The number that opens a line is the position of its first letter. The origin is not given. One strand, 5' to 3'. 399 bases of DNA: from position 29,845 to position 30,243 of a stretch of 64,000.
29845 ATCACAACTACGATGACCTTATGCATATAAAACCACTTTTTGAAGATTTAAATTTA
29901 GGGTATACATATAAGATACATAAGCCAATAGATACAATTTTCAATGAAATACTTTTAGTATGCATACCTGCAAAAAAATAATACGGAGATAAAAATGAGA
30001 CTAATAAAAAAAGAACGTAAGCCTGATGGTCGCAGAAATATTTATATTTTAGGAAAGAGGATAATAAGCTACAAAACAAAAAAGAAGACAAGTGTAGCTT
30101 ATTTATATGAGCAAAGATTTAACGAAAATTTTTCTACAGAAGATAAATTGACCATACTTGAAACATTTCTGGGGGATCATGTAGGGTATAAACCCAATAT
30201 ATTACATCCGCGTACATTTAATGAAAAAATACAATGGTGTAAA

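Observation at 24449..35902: A shared about 25-aa basic terminal peptide motif on at least five unrelated enzymes of the glycan locus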

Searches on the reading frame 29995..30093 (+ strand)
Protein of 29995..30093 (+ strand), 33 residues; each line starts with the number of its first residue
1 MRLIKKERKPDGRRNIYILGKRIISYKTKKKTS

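Call 24: search_solved_structures(query=A2, max_evalue=10, show_alignments=5)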
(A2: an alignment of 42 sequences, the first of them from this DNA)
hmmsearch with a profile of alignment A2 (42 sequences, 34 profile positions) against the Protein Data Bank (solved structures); distinct sequences matched with E-value up to 10: 1.
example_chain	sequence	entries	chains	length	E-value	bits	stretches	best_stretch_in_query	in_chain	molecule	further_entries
7pxe_A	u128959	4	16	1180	3.9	10.7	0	9-23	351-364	Isoform J of Calcium-activated potassium channel slowpoke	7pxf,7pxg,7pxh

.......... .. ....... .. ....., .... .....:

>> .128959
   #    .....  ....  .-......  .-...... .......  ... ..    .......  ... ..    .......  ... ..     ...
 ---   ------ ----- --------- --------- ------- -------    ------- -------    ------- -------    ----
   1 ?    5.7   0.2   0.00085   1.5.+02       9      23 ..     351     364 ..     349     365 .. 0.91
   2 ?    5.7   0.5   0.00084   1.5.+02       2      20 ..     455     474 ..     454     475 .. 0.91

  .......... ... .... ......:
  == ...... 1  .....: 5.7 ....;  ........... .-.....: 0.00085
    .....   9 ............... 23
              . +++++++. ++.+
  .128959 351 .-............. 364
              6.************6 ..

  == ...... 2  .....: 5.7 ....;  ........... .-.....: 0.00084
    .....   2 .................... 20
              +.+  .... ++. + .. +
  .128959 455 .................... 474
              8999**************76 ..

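Call 25: search_protein_families(library=pfam, proteins=[window:29995-30093:+], max_evalue=10)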
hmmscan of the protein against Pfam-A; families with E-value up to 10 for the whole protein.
seq(33 aa): 0 families
